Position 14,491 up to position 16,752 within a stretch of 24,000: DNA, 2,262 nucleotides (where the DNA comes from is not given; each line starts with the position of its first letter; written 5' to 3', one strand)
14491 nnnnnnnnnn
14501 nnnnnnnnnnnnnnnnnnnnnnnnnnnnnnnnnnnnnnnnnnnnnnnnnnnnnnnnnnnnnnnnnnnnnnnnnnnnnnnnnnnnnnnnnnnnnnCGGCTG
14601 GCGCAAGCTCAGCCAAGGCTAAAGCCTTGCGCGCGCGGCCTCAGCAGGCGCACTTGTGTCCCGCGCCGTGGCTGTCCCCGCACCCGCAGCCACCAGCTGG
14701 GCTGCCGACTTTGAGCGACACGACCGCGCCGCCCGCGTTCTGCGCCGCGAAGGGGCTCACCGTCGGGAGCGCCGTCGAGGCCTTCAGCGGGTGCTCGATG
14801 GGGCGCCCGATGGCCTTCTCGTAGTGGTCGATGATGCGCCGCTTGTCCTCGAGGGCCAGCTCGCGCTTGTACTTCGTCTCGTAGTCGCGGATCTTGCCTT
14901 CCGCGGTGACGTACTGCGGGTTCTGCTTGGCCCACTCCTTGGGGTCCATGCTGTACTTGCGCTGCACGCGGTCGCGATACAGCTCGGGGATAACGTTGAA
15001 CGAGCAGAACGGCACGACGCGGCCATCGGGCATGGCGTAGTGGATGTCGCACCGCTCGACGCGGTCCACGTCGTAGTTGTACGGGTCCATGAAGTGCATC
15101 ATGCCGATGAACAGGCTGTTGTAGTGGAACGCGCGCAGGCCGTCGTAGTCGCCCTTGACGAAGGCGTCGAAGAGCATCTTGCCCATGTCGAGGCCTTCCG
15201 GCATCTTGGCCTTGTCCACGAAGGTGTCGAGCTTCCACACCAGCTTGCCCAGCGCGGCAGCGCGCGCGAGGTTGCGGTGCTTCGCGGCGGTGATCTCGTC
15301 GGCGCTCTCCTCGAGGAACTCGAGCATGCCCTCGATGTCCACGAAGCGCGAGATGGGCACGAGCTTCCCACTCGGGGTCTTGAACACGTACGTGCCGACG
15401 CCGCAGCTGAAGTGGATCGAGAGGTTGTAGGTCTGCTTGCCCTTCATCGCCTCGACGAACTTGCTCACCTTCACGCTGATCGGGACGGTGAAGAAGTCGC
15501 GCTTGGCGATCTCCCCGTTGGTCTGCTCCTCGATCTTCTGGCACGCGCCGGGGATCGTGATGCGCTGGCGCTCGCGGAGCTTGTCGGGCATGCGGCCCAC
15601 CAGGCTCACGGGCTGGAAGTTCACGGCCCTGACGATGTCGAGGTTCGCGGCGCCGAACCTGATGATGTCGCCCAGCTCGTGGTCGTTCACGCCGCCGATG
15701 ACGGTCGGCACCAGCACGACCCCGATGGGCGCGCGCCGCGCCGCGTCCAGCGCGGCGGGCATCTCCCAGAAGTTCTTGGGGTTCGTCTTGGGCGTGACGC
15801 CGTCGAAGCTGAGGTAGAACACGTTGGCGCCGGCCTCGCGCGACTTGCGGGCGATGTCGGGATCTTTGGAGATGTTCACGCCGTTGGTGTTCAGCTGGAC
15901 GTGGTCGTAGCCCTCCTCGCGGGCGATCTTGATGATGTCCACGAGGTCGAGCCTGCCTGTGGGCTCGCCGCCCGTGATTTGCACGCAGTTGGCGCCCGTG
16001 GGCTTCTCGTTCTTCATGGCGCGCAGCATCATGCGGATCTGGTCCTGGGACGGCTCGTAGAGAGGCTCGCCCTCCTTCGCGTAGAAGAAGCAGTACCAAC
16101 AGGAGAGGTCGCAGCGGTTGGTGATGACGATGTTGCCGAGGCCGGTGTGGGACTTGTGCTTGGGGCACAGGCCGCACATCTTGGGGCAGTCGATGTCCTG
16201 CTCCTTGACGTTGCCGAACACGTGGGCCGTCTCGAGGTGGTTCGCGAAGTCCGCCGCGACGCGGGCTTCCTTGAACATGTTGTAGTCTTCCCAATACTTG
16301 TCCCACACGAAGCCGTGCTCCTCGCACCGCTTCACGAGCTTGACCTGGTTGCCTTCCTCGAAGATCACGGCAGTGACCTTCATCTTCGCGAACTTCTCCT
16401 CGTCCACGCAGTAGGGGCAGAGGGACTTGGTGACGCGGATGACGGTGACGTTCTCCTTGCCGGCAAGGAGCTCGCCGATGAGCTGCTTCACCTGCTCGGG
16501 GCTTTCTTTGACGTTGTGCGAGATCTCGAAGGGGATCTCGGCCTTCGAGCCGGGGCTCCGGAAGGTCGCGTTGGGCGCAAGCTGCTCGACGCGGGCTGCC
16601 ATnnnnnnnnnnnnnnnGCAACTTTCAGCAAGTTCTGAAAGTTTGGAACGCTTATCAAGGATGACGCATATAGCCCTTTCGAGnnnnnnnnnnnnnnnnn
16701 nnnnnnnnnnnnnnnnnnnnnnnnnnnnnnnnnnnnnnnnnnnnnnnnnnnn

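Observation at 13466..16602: Tes-like tetraether synthase followed on the same strand by a 45-aa ORF and a VTT/DedA-domain membrane protein: possible lipid-handling module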

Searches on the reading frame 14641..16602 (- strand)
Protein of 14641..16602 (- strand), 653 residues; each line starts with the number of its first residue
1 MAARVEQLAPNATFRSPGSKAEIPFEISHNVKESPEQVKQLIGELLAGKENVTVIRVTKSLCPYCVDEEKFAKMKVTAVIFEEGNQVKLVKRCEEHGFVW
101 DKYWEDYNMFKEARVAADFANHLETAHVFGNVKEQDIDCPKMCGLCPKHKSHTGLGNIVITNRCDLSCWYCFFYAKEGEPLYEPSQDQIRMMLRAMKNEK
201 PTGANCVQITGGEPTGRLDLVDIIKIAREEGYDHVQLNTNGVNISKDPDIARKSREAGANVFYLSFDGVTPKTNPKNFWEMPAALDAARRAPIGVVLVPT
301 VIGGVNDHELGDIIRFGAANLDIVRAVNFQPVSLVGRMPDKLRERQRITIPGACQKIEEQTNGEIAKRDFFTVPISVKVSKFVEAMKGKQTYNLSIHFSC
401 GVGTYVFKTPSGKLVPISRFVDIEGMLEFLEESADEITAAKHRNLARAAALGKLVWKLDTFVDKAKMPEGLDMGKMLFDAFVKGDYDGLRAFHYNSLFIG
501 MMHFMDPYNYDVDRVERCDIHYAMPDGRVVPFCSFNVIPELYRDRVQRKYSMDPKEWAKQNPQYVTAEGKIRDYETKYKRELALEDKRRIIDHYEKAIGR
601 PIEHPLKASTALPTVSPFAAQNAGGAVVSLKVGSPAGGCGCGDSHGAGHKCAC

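Call 3: search_protein_families(library=pfam, proteins=[window:14641-16602:-], max_evalue=0.1)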
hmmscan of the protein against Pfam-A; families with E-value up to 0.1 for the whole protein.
window:14641-16602:- (653 aa): 2 families
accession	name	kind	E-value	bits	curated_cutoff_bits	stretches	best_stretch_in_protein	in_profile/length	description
PF04055.27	Radical_SAM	-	5.1e-28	98.8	29.5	1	158-316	1-165/166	Radical SAM superfamily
PF23545.1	Zn_ribbon_HMPTM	-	3.7e-12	46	27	1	55-105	2-45/45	HMPTM N-terminal zinc ribbon domain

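Call 4: search_protein_families(library=ncbifam, proteins=[window:14641-16602:-], max_evalue=0.1)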
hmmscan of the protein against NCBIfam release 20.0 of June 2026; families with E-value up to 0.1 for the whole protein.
window:14641-16602:- (653 aa): 50 families (the best 25 are shown)
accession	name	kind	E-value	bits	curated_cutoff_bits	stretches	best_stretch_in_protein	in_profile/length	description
NF045702.1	rSAM_GDGT_ether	equivalog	1.6e-202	673.5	450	1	58-553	2-485/486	tetraether lipid synthase Tes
NF045703.1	rSAM_Tes_intein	exception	1.6e-191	638.7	1700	2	171-567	611-1009/1040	tetraether lipid synthase Tes, intein-containing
NF045646.2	rSAM_Se_TrsS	equivalog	5e-91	305.5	490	2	58-371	3-305/441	radical SAM (seleno)protein TrsS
TIGR02668.1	moaA_archaeal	equivalog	8.8e-19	67.6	325.25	1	158-388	14-244/303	GTP 3',8-cyclase MoaA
NF001199.0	PRK00164.2-1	equivalog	3.5e-17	62.5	231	1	158-332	16-190/308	GTP 3',8-cyclase MoaA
TIGR02666.1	moaA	equivalog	4.4e-17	62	284.05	1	158-335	14-198/336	GTP 3',8-cyclase MoaA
NF038332.1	rSAM_rare_HxsC4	exception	5.4e-11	42.2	500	1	158-316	18-180/335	radical SAM protein HxsC4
TIGR04545.1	rSAM_ahbD_hemeb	equivalog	7.8e-11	42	500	1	160-290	6-129/339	heme b synthase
TIGR04251.1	SCM_rSAM_ScmF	equivalog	9.5e-11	41.7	400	1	160-273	10-120/353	SynChlorMet cassette radical SAM/SPASM protein ScmF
TIGR04546.1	rSAM_ahbC_deAc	equivalog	9.1e-10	37.9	650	1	160-288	45-165/390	12,18-didecarboxysiroheme deacetylase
NF050035.1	rSAM_WgK_link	exception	4.6e-09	35.7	650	1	155-268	10-118/367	radical SAM/SPASM peptide maturase WgkB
TIGR04055.1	rSAM_NirJ2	equivalog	6.5e-09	35.8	500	1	160-316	6-160/326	putative heme d1 biosynthesis radical SAM protein NirJ2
NF038283.1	viperin_w_prok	equivalog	7.6e-09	35.1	180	1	157-274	5-122/281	viperin family antiviral radical SAM protein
TIGR04051.1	rSAM_NirJ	equivalog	8.5e-09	34.8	515.45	1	160-288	8-128/354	heme d1 biosynthesis radical SAM protein NirJ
TIGR04303.1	GeoRSP_rSAM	equivalog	2.6e-08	33.8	400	1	157-330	8-175/325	GeoRSP system radical SAM/SPASM protein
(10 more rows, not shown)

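Call 25: find_homologous_proteins(query=window:14641-16602:-, max_evalue=1e-20)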
Query window:14641-16602:- (653 aa): 4629 proteins with E <= 1e-20 among 8000 candidates; the best 120 are listed.
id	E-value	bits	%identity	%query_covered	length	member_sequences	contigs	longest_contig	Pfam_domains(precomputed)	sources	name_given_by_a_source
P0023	0.0e+0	1417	93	97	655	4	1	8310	PF23545.2,PF04055.28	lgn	-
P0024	0.0e+0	1352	89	97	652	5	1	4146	PF23545.2,PF04055.28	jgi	jgi:7,8-dihydro-6-hydroxymethylpterin dimethyltransferase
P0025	0.0e+0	1330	87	97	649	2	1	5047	PF23545.2,PF04055.28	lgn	-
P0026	0.0e+0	1316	84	100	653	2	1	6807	PF23545.2,PF04055.28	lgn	-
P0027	0.0e+0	1203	82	95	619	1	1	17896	PF23545.2,PF04055.28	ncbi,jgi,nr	ncbi:MAG TPA: radical SAM protein [Candidatus Thermoplasmatota archaeon]|nr:radical SAM protein [Can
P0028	1.2e-273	927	61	96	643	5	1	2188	PF23545.2,PF04055.28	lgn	-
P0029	4.3e-258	876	63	90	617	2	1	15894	PF23545.2,PF04055.28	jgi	jgi:uncharacterized radical SAM superfamily Fe-S cluster-containing enzyme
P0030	4.9e-243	826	61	89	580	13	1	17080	PF23545.2,PF04055.28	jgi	jgi:Predicted Fe-S oxidoreductases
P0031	7.4e-242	822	60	91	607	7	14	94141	PF23545.2,PF04055.28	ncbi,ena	-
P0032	1.3e-241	822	59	92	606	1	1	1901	PF23545.2,PF04055.28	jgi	-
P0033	1.6e-241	821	60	92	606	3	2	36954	PF23545.2,PF04055.28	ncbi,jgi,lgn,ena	-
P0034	3.6e-241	820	59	92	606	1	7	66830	PF23545.2,PF04055.28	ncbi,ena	-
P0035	4.1e-241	820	58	92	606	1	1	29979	PF23545.2,PF04055.28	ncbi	-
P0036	2.4e-240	817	60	89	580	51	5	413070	PF23545.2,PF04055.28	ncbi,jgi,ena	jgi:uncharacterized radical SAM superfamily Fe-S cluster-containing enzyme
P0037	8.9e-240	816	60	89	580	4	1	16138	PF23545.2,PF04055.28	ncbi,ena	-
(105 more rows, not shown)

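Call 26: find_encoding_contigs(protein=P0027, flank=8000, max_places=2)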
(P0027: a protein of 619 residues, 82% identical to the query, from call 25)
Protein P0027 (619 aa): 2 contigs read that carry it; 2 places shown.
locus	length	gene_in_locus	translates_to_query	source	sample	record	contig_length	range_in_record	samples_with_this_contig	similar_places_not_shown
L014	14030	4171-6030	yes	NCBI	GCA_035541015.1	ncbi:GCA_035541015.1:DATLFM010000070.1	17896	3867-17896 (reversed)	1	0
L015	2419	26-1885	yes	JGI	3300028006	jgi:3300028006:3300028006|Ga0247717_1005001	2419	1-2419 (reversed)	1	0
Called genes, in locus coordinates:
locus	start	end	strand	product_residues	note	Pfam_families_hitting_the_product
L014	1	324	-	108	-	?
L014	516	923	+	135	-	PF01638:HxlR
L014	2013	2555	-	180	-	PF12802:MarR_2 (weak)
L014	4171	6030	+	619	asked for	PF23545:Zn_ribbon_HMPTM, PF04055:Radical_SAM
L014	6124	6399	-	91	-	PF01037:AsnC_trans_reg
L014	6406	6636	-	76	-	PF01037:AsnC_trans_reg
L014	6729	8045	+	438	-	PF16927:HisKA_7TM (weak)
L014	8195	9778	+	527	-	PF02012:BNR (faint), PF13088:BNR_2 (faint)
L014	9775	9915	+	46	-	-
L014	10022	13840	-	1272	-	PF01108:Tissue_fac (faint), PF00041:fn3 (weak), PF16656:Pur_ac_phosph_N (faint), PF16794:fn3_4 (faint), PF18370:RGI_lyase (faint), PF24489:Ig_J_second (faint), PF00041:fn3, PF00041:fn3 (weak), +5 more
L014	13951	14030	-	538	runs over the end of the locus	PF00246:Peptidase_M14, PF10994:DUF2817 (weak)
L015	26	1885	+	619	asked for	PF23545:Zn_ribbon_HMPTM, PF04055:Radical_SAM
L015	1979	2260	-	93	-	PF01037:AsnC_trans_reg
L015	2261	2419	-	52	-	?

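Call 27: find_encoding_contigs(protein=P0029, flank=8000, max_places=2)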
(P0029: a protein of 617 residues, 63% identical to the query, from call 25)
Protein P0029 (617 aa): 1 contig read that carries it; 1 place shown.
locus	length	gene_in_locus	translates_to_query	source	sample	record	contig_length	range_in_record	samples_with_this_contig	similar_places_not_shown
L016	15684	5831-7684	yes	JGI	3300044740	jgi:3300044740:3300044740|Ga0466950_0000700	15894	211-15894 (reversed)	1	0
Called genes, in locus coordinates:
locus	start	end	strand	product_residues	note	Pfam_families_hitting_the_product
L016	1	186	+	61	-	?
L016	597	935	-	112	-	PF18446:DUF5611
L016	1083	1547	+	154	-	PF00578:AhpC-TSA, PF08534:Redoxin, PF00085:Thioredoxin (faint), PF13098:Thioredoxin_2 (weak)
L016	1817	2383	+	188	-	-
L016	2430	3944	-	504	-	PF01409:tRNA-synt_2d, PF00152:tRNA-synt_2 (faint), PF17759:tRNA_synthFbeta (weak)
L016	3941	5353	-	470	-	PF00579:tRNA-synt_1b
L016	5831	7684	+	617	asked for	PF23545:Zn_ribbon_HMPTM, PF04055:Radical_SAM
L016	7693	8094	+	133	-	-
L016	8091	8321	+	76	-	-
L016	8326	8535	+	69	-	-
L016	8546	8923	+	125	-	-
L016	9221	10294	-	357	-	PF02778:tRNA_int_endo_N, PF01974:tRNA_int_endo (weak), PF02778:tRNA_int_endo_N (weak), PF01974:tRNA_int_endo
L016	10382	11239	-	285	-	PF13507:GATase_5, PF01965:DJ-1_PfpI (weak)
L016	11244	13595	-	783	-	PF18072:FGAR-AT_linker, PF00586:AIRS, PF02769:AIRS_C, PF00586:AIRS, PF02769:AIRS_C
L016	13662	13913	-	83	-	PF02700:PurS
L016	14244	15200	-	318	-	PF13717:Zn_ribbon_4 (faint), PF09723:Zn_ribbon_8 (faint)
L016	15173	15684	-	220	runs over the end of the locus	-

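Call 29: find_related_loci(query=A2, collection=genome_contigs, flank=6000)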
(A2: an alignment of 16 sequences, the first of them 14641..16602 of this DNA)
Query A2 (653 aa) in genome_contigs; peptide patterns used: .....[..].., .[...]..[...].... (x = any residue, [..] = any of these).
600 stretches matched a pattern (row limit reached: there are more); 590 encode a relative of the query (tblastn E <= 1e-3); the best 80 are kept; 80 distinct loci.
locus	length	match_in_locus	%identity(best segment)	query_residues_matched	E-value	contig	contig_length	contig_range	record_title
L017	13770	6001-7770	60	18-616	0e+0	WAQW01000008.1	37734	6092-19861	MAG: Thermoplasmata archaeon isolate S147_20_esom k151_124420, whole genome shotgun sequence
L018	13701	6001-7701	61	25-602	0e+0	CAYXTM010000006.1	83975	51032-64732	MAG TPA_asm: uncultured Thermoplasmatales archaeon isolate SRP041649_co1_38 genome assembly, contig: NODE_26_length_8397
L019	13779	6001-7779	58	15-616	0e+0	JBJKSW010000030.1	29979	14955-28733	MAG: Thermoplasmataceae archaeon isolate Bin_91 S1Ck127_1797536_flag_1_multi_8.8930_len_29979, whole genome shotgun sequ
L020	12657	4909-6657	60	25-616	0e+0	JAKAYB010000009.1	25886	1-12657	MAG: Thermoplasmata archaeon isolate YS3.bin24 NODE_340_length_25886_cov_4.659731, whole genome shotgun sequence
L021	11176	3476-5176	61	25-602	0e+0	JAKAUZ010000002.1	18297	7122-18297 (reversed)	MAG: Thermoplasmata archaeon isolate YP3.bin60 NODE_3742_length_18297_cov_6.30413, whole genome shotgun sequence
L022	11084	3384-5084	60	25-602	0e+0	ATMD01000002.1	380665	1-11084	MAG: Thermoplasmatales archaeon I-plasma AMDU3_IPLC00002, whole genome shotgun sequence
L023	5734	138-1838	60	25-602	0e+0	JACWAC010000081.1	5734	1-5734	MAG: Thermoplasmatales archaeon isolate A_EUR_01 NODE_114_length_5734_cov_8.250748, whole genome shotgun sequence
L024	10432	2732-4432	59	25-602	0e+0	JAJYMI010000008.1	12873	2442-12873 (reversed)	MAG: Thermoplasmata archaeon isolate DBS2-4.bin120 NODE_8847_length_12873_cov_3.23976, whole genome shotgun sequence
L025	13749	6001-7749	59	25-616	0e+0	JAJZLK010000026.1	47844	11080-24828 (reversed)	MAG: Thermoplasmata archaeon isolate MAS3.bin109 NODE_1261_length_47844_cov_2.217218, whole genome shotgun sequence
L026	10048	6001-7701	60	25-602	0e+0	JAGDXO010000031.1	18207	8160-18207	MAG: Thermoplasmata archaeon isolate KMA_Bin17 NODE_908_length_18207_cov_59.625937, whole genome shotgun sequence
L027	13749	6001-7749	59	25-616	0e+0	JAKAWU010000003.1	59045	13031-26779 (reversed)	MAG: Thermoplasmata archaeon isolate YP4.bin84 NODE_710_length_59045_cov_8.065617, whole genome shotgun sequence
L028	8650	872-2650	58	15-616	0e+0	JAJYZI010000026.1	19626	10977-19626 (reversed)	MAG: Thermoplasmata archaeon isolate FK5.bin124 NODE_3546_length_19626_cov_24.010667, whole genome shotgun sequence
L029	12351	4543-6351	57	5-616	0e+0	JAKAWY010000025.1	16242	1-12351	MAG: Thermoplasmata archaeon isolate YP4.bin8 NODE_4990_length_16242_cov_31.432827, whole genome shotgun sequence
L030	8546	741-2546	57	6-616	0e+0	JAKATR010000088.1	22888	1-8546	MAG: Thermoplasmata archaeon isolate YP3.bin100 NODE_2710_length_22888_cov_12.5528, whole genome shotgun sequence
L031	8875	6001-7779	58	15-616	0e+0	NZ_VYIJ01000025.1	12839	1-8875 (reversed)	MAG: Thermoplasma sp. isolate FL NODE_25_length_12839_cov_5.083229, whole genome shotgun sequence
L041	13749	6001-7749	61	25-616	0e+0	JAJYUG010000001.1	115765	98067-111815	MAG: Thermoplasmata archaeon isolate DX4.bin16 NODE_66_length_115765_cov_28.194305, whole genome shotgun sequence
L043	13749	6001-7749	60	25-616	0e+0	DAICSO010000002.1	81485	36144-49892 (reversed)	MAG TPA_asm: bacterium isolate clean2775 NODE_2_length_81485_cov_10.684675, whole genome shotgun sequence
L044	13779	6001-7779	59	15-616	0e+0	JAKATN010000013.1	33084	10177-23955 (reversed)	MAG: Thermoplasmata archaeon isolate YP2.bin70 NODE_1165_length_33084_cov_16.378372, whole genome shotgun sequence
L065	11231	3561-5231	55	31-596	0e+0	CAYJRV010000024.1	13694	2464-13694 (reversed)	MAG TPA_asm: uncultured archaeon isolate ERP125453_co1_230 genome assembly, contig: NODE_4823_length_13694_cov_15.086737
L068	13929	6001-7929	50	10-653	0e+0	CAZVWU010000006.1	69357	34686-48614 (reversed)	MAG TPA_asm: uncultured archaeon isolate SRP178908_co1_337 genome assembly, contig: NODE_188_length_69357_cov_17.274826,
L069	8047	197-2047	51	10-640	0e+0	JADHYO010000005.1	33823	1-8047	MAG: Candidatus Aenigmatarchaeota archaeon isolate BS750m-G81 BS-750m-C1425, whole genome shotgun sequence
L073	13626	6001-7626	52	54-602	0e+0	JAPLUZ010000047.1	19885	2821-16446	MAG: Candidatus Aenigmatarchaeota archaeon isolate LacPavin_0920_SED5_MAG_42_9 LacPavin_0920_SED5_scaffold_1854593, whol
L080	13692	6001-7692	53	25-580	0e+0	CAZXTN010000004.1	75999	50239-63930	MAG TPA_asm: Candidatus Micrarchaeota archaeon isolate SRP141559_co1_226 genome assembly, contig: NODE_67_length_75999_c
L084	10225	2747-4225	54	58-562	0e+0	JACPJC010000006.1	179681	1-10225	MAG: Candidatus Iainarchaeum archaeon isolate NC_groundwater_457_Ag_B-0.1um_46_10 S34_3B_scaffold_339555, whole genome s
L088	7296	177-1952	46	25-598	0e+0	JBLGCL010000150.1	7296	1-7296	MAG: Natronomonas sp. isolate 3300055173_68 Ga0535678_0007197, whole genome shotgun sequence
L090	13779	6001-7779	47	25-599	0e+0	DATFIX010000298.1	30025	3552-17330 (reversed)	MAG TPA_asm: Natrialbaceae archaeon isolate SMAG_U9129 k141_109850, whole genome shotgun sequence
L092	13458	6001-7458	55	58-561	0e+0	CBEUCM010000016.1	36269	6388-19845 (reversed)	MAG TPA_asm: uncultured Archaeoglobaceae archaeon isolate SRR24791474_metabat2_3 genome assembly, contig: ERZ25515408.27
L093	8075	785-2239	53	58-561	2e-180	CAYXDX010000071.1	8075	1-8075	MAG TPA_asm: uncultured archaeon isolate SRP216583_co2_138 genome assembly, contig: NODE_7646_length_8075_cov_10.682419,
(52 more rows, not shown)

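Call 32: search_protein_families(library=pfam, proteins=[L069:6686-7363:+, L027:8216-9211:+, L027:9186-9602:+, L041:442-1428:-, L043:438-1424:-, L044:3250-3786:-, L044:2400-2996:-, L068:12159-12809:-, L088:6264-6926:+, L092:1732-2448:-], max_evalue=0.01)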
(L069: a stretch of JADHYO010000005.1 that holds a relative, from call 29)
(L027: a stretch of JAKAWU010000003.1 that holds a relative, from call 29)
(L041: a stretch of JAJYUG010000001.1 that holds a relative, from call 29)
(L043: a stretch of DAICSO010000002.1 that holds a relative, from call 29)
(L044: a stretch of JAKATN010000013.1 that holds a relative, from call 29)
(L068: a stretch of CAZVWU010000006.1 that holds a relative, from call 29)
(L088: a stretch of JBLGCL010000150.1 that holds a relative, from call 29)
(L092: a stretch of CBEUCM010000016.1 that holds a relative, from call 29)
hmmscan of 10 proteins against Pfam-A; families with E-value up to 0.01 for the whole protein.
L069:6686-7363:+ (226 aa): 1 family
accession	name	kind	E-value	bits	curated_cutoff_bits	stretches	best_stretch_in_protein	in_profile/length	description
PF02517.21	Rce1-like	-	1.8e-14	54.2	22.4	1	133-216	10-92/93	Type II CAAX prenyl endopeptidase Rce1-like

L027:8216-9211:+ (332 aa): 1 family
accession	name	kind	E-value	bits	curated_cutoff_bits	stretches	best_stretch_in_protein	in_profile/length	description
PF01925.25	TauE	-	2.1e-47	162.2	32.6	1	18-284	1-237/237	Sulfite exporter TauE/SafE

L027:9186-9602:+ (139 aa): 1 family
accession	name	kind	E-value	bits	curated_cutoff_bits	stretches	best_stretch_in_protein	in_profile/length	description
PF07843.16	DUF1634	-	2.7e-22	79.3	27.5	1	15-131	1-102/102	Protein of unknown function (DUF1634)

L041:442-1428:- (329 aa): 0 families

L043:438-1424:- (329 aa): 0 families

L044:3250-3786:- (179 aa): 0 families

L044:2400-2996:- (199 aa): 1 family
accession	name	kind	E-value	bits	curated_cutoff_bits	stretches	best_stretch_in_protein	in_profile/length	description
PF23710.1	DUF7155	-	0.0036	17.9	27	1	21-94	6-79/90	Family of unknown function (DUF7155)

L068:12159-12809:- (217 aa): 1 family
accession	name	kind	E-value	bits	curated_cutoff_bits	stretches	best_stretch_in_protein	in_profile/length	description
PF01066.26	CDP-OH_P_transf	-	1.4e-16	61.7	22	1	37-197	4-149/152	CDP-alcohol phosphatidyltransferase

L088:6264-6926:+ (221 aa): 2 families
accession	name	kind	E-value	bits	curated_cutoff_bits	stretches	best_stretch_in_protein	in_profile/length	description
PF01694.28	Rhomboid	-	6.7e-24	85.2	22.6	1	60-204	4-138/143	Rhomboid domain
PF08551.15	DUF1751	-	0.00013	22.9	22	1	59-120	7-68/99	Eukaryotic integral membrane protein (DUF1751)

L092:1732-2448:- (239 aa): 1 family
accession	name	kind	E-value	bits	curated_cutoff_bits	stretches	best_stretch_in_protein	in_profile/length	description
PF02654.20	CobS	-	4.1e-35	122.2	23.2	1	19-228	2-206/207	Cobalamin-5-phosphate synthase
